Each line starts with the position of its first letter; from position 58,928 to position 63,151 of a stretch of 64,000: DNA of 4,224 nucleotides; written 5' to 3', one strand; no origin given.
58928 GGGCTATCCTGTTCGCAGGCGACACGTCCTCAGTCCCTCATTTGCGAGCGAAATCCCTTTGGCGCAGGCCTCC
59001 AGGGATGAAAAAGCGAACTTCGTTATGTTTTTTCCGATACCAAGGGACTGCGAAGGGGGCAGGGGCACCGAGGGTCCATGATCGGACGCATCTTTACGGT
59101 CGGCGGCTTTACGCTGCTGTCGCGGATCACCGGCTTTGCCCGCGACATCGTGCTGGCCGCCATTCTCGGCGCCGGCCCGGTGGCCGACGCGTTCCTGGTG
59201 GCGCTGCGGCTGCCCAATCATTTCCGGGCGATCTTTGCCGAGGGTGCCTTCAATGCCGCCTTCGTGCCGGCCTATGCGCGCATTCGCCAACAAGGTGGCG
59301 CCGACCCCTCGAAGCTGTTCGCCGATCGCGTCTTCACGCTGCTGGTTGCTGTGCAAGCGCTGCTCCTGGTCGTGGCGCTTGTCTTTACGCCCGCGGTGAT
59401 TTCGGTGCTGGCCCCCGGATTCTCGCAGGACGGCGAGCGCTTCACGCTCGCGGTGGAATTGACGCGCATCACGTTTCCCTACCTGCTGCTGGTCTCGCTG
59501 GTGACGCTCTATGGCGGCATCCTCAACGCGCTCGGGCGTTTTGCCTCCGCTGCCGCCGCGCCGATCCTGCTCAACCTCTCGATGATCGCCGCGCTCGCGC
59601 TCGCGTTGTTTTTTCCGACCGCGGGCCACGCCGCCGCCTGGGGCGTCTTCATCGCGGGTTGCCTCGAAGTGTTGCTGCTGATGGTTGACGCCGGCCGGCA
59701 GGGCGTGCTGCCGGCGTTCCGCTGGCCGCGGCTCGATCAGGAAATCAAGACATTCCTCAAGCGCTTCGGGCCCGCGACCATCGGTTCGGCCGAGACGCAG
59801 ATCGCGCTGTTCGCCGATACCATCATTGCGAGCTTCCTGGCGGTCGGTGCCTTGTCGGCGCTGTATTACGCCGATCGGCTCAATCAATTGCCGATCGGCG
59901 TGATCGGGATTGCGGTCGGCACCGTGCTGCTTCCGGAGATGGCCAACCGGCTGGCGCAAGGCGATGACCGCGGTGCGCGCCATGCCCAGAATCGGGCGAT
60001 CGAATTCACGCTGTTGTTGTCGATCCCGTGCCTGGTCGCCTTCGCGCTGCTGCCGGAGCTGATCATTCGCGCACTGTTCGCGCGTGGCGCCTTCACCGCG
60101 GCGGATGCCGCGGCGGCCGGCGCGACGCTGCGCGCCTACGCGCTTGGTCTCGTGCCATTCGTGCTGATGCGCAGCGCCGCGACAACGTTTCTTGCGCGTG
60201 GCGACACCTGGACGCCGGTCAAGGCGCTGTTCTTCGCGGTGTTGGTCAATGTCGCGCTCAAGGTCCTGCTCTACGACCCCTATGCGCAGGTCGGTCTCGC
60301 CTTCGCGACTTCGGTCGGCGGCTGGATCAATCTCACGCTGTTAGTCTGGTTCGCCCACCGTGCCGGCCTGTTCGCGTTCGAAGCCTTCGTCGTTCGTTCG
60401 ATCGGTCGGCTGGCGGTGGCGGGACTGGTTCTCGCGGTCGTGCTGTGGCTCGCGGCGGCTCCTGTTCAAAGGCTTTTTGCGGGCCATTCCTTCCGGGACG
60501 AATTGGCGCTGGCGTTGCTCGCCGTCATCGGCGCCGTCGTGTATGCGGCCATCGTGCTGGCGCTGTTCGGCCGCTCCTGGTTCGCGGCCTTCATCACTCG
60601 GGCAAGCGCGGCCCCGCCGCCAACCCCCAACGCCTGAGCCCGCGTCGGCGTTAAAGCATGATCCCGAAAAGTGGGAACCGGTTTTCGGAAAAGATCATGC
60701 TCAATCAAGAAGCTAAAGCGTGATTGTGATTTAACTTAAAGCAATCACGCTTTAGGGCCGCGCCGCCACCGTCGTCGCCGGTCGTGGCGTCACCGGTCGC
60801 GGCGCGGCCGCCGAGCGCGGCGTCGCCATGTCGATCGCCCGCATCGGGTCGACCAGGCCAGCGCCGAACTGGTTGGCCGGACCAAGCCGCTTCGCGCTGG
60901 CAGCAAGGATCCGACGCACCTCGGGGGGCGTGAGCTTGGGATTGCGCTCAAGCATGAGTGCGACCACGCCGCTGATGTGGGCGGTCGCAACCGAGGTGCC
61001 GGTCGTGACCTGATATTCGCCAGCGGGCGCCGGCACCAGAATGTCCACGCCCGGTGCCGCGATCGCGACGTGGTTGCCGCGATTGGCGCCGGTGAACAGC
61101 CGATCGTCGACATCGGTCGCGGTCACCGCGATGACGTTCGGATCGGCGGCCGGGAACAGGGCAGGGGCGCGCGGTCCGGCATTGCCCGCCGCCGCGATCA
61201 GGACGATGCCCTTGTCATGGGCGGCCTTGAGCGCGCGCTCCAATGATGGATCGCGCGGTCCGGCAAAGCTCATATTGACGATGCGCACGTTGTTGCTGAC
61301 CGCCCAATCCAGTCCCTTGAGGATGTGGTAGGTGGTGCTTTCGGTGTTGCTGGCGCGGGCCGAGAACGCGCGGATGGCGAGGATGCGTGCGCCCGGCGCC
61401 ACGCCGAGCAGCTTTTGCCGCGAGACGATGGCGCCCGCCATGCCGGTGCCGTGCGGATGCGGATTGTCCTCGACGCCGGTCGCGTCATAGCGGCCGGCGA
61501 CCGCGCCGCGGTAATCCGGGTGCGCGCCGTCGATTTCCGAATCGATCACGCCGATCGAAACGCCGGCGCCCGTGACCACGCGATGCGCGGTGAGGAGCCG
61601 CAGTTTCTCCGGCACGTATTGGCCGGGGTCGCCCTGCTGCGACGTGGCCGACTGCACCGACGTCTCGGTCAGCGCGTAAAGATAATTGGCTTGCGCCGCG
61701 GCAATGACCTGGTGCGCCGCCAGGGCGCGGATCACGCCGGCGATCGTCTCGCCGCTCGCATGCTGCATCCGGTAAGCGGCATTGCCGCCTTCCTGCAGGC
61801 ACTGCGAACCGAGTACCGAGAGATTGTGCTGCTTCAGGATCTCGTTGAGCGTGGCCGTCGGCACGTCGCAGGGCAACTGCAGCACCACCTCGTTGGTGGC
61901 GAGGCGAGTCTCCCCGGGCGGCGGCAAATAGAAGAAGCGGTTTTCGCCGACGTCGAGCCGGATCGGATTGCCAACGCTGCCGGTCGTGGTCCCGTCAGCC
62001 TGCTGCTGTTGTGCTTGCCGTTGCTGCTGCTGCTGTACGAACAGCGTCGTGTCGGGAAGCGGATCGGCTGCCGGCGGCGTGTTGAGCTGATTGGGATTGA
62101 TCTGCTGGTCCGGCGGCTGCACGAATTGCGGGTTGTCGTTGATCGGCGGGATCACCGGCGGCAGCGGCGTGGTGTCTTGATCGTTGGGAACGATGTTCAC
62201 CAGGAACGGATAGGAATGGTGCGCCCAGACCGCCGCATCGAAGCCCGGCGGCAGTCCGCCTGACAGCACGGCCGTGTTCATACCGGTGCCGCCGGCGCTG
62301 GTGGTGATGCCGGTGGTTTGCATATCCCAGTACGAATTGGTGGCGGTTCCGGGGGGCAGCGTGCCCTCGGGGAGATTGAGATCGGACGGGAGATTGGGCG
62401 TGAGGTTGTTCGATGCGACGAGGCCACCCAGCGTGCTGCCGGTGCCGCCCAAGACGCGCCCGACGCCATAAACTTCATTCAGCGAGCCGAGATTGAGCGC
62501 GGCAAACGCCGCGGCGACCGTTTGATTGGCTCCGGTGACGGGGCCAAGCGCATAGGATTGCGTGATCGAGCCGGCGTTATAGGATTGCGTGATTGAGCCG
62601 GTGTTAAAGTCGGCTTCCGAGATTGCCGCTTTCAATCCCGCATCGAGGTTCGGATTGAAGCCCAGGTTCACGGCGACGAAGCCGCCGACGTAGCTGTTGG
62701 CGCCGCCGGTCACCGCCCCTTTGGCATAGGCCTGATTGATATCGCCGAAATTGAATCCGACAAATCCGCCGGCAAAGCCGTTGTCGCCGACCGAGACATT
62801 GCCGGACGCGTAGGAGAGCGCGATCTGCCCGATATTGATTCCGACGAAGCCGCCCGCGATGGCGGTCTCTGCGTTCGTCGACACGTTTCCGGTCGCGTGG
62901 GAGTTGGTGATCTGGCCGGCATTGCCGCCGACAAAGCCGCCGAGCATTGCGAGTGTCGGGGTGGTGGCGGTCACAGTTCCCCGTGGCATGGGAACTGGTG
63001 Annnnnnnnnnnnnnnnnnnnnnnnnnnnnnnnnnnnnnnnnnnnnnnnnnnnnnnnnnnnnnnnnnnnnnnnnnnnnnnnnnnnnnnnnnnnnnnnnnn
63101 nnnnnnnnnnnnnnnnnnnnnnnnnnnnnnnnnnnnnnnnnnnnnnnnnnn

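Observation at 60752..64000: Giant GLUG-repeat protein fused to a C-terminal propeptide-like segment and S8 subtilase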

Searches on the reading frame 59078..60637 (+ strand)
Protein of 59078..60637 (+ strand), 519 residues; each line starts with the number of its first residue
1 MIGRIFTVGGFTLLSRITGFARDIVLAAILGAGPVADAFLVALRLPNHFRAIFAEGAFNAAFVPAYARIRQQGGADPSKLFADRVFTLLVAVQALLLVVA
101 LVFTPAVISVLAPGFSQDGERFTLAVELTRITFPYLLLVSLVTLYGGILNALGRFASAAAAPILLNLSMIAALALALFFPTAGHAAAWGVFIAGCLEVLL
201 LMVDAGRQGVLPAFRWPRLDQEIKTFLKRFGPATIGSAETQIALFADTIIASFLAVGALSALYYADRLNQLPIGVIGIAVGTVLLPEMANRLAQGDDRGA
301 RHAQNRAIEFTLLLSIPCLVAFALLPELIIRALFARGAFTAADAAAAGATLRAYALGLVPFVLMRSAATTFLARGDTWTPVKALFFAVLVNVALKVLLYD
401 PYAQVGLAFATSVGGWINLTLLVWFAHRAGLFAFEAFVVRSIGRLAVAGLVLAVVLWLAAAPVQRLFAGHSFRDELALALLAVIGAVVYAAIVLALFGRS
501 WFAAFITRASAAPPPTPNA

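Call 17: search_protein_families(library=pfam, proteins=[window:59078-60637:+], max_evalue=0.001)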
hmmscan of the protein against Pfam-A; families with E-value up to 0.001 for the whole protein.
window:59078-60637:+ (519 aa): 2 families
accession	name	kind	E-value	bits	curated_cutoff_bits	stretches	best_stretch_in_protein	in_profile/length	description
PF03023.19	MurJ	-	9.4e-117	390.8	27.4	1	26-472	1-445/451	Lipid II flippase MurJ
PF01554.23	MatE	-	1.3e-08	35.2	24.9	1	232-396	1-160/161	MatE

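Call 58: find_encoding_contigs(protein=window:59078-60637:+, flank=10000, max_places=4)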
Protein window:59078-60637:+ (519 aa): no gene with exactly this product is on record in the collection.

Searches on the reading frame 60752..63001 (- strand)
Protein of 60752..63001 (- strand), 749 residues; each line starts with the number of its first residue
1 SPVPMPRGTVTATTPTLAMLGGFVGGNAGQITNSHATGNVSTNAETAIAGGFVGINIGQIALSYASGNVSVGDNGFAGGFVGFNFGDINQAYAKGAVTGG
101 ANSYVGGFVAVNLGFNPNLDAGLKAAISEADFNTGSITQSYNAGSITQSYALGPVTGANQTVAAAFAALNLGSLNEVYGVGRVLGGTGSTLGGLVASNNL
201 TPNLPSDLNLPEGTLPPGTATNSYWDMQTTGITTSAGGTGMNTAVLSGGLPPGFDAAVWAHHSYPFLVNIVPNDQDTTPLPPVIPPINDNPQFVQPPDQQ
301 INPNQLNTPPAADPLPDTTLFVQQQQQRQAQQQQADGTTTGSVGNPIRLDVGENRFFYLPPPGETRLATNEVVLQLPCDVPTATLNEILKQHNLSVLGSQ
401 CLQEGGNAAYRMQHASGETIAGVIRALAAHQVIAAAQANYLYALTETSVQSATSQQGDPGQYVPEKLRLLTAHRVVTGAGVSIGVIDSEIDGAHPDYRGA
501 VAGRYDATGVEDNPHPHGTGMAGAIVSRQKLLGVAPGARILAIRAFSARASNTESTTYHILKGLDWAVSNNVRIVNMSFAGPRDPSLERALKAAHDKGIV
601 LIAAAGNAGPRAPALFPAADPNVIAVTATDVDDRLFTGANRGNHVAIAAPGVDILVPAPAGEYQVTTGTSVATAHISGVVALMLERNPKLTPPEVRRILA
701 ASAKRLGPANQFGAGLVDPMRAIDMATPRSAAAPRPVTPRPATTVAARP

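Call 5: search_protein_families(library=pfam, proteins=[window:60752-63001:-], max_evalue=0.01)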
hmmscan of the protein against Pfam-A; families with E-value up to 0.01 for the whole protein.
window:60752-63001:- (749 aa): 2 families
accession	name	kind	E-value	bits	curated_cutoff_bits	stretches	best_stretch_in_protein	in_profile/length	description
PF00082.27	Peptidase_S8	-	6.2e-44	150.9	21.8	1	478-715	1-288/288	Subtilase family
PF07581.17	Glug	-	3.2e-08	33.9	20.5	1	20-41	5-28/28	The GLUG motif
